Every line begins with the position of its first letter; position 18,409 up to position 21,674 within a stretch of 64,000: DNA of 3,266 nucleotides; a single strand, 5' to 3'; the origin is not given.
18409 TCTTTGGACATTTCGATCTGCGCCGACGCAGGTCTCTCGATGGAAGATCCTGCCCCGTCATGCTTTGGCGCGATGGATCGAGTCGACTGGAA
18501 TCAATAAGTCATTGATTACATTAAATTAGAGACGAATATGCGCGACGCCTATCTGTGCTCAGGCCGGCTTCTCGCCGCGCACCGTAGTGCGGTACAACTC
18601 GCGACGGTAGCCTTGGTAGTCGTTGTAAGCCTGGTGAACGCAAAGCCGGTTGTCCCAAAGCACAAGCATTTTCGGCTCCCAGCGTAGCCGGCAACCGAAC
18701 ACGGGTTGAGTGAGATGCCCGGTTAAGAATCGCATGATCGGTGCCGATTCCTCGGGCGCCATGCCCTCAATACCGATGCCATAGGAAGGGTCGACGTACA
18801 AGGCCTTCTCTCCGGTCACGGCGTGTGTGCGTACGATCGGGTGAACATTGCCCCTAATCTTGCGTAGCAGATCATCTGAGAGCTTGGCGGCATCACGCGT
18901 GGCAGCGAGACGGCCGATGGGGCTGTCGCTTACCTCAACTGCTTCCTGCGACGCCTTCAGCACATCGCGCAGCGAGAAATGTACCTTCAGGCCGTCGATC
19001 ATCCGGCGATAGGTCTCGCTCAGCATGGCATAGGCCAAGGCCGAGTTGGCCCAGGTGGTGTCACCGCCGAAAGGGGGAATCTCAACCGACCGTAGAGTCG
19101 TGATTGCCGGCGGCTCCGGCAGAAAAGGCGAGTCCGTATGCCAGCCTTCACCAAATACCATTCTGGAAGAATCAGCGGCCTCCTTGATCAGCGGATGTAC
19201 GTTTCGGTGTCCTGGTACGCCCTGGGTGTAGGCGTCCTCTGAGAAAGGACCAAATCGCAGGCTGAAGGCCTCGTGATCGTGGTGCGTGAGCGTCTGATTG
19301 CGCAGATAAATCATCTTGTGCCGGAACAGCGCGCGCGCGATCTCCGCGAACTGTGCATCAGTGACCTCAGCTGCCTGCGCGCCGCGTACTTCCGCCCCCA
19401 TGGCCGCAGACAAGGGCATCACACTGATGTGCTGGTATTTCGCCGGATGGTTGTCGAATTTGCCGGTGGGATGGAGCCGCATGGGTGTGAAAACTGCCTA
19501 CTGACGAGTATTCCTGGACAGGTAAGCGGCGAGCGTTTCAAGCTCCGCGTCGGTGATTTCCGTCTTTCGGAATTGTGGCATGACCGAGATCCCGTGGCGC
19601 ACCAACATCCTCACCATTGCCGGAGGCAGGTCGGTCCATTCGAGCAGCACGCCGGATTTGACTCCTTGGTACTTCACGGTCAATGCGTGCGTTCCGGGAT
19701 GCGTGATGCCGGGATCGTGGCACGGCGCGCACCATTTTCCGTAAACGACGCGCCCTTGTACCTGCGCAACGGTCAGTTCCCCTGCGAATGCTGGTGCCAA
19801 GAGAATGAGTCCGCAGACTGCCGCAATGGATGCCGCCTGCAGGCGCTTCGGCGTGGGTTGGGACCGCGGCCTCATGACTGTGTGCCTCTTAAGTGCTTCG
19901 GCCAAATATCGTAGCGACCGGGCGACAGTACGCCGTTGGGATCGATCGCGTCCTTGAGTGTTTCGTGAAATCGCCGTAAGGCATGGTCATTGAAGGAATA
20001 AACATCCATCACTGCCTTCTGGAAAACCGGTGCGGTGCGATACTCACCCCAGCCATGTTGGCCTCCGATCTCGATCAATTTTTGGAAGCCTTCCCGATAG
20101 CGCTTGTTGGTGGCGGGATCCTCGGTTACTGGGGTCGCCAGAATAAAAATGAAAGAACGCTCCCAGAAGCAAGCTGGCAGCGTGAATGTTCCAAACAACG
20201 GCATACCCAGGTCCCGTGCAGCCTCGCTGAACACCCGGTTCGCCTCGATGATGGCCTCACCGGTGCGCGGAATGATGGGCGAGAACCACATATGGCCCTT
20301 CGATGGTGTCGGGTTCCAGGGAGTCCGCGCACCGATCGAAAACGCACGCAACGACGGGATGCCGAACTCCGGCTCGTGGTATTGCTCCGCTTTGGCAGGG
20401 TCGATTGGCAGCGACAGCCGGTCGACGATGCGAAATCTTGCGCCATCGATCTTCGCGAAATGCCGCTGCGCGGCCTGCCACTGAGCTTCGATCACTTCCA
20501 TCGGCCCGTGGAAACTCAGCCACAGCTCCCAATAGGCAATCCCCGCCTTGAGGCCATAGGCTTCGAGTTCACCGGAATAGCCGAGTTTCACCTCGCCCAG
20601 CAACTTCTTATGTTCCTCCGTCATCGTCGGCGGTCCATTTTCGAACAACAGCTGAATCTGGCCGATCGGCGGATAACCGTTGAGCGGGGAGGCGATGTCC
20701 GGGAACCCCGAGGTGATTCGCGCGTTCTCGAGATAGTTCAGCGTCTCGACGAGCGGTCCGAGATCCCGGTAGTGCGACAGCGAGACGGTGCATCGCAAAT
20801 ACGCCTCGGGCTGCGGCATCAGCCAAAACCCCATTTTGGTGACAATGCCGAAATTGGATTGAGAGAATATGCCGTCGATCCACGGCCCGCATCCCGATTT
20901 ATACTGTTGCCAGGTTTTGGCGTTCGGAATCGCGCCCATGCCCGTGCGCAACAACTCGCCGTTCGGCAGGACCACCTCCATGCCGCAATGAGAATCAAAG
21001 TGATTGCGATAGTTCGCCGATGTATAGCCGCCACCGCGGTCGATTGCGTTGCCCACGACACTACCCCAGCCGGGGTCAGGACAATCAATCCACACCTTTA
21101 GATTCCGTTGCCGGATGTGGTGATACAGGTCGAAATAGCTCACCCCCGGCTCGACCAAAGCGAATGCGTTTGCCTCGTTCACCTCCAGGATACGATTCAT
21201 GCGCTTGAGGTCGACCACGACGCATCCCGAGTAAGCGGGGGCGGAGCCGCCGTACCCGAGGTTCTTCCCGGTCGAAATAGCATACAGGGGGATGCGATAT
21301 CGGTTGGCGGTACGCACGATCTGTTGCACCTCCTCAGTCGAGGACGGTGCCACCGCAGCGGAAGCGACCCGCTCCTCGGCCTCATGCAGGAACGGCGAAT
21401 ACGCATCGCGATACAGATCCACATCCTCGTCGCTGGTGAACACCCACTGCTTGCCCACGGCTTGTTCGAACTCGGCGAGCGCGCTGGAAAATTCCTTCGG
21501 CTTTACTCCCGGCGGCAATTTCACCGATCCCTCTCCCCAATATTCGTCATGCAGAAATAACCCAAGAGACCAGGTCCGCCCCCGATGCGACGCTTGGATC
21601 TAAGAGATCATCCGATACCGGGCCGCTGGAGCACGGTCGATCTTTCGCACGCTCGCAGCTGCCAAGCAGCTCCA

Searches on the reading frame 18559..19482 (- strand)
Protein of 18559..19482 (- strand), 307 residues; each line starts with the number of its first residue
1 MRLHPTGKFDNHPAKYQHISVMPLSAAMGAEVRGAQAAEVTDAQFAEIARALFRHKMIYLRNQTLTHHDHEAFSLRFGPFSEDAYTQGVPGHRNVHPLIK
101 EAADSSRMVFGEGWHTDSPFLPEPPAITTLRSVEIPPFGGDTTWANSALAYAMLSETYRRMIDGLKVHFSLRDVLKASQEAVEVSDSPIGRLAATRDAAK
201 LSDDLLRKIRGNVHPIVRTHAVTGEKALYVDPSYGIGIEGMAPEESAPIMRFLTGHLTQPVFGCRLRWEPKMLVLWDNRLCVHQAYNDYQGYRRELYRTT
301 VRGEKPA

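Call 64: search_protein_families(library=pfam, proteins=[window:18559-19482:-], max_evalue=0.0001)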
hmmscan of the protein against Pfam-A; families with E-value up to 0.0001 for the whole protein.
window:18559-19482:- (307 aa): 1 family
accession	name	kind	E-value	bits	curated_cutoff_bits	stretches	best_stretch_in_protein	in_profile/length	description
PF02668.22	TauD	-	1.1e-54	186.5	27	1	22-300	3-267/267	Taurine catabolism dioxygenase TauD, TfdA family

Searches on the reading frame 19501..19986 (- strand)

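Call 64: search_protein_families(library=pfam, proteins=[window:19501-19986:-], max_evalue=0.0001)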
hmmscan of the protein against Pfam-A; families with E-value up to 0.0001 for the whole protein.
window:19501-19986:- (162 aa): 1 family
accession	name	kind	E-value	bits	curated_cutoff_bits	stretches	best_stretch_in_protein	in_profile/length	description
PF13442.11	Cytochrome_CBB3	-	5.4e-12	46.3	27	1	77-156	5-68/68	Cytochrome C oxidase, cbb3-type, subunit III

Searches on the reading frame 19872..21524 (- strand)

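Call 8: search_protein_families(library=pfam, proteins=[window:19872-21524:-], max_evalue=0.001)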
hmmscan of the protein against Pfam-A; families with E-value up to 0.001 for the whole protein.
window:19872-21524:- (550 aa): 1 family
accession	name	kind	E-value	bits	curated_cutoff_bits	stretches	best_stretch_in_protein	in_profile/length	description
PF01565.28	FAD_binding_4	-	1.2e-33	116.1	26.4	1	55-195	2-139/139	FAD binding domain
